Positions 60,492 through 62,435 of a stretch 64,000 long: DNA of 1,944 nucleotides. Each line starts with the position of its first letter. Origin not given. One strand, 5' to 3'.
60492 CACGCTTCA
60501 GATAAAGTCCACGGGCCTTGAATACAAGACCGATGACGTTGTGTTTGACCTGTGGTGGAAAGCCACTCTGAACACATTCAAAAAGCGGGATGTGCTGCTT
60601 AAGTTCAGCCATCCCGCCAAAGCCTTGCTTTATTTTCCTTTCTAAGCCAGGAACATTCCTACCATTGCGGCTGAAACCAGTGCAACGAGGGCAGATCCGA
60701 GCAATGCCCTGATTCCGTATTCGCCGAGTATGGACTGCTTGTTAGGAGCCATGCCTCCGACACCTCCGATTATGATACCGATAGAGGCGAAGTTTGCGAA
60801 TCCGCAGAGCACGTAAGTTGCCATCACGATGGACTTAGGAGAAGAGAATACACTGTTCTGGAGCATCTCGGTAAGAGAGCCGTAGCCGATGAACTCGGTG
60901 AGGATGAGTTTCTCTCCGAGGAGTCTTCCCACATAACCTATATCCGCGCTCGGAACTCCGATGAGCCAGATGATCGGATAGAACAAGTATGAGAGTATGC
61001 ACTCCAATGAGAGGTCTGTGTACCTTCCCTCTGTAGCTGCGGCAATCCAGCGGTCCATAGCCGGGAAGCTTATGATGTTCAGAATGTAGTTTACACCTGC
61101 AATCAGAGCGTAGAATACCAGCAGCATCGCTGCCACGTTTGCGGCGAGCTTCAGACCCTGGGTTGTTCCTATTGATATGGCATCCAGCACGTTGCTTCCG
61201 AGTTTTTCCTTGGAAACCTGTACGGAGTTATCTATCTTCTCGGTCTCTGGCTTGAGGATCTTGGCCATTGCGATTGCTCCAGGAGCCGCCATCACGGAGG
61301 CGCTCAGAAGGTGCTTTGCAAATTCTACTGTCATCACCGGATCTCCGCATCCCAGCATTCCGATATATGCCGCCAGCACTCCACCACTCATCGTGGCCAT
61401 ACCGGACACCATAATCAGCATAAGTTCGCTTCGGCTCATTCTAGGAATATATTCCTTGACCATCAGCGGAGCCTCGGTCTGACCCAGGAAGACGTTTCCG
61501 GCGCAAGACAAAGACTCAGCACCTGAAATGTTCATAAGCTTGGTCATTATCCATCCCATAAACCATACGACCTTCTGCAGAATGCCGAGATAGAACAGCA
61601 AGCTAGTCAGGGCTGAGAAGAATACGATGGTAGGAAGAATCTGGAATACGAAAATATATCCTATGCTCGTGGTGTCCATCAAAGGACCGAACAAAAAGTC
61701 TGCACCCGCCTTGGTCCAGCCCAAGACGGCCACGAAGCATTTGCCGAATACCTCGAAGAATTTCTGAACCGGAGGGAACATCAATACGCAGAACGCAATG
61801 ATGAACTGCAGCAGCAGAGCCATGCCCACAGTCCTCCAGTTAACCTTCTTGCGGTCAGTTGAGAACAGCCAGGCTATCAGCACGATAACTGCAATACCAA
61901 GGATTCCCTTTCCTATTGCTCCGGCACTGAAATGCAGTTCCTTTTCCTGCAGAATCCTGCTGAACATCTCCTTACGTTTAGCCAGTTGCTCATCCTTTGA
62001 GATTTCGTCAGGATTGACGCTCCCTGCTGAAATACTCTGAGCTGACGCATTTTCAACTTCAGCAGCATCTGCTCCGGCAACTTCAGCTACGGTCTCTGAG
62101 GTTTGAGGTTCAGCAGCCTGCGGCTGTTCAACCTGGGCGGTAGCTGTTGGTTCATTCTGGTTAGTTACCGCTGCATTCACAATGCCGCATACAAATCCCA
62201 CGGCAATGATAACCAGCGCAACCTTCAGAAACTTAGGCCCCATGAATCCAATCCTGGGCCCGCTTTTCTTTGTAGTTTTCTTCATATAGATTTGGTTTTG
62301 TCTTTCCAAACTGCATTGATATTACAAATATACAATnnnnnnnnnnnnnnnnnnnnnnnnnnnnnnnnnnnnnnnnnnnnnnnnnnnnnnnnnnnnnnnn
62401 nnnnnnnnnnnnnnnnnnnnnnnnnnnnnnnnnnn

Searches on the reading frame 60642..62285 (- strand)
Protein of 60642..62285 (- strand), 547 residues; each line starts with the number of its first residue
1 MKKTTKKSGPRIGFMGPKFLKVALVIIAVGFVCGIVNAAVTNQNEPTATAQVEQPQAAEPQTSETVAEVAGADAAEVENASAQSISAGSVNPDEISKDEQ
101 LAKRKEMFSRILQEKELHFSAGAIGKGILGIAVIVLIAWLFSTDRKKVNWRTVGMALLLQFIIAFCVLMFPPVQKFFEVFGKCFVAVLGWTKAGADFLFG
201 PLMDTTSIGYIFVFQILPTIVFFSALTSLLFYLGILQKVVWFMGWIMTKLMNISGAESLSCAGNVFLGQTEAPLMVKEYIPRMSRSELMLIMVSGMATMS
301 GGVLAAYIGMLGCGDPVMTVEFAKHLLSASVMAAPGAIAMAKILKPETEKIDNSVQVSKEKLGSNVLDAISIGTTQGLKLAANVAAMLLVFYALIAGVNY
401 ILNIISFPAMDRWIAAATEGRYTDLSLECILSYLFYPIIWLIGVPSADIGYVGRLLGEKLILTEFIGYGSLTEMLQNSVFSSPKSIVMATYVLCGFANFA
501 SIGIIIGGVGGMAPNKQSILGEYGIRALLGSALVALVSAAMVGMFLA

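Call 84: find_encoding_contigs(protein=window:60642-62285:-, flank=7000, max_places=8)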
Protein window:60642-62285:- (547 aa): no gene with exactly this product is on record in the collection.
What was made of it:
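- Tried and rejected: The exact look-up of the window's NupC failed (call 84).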
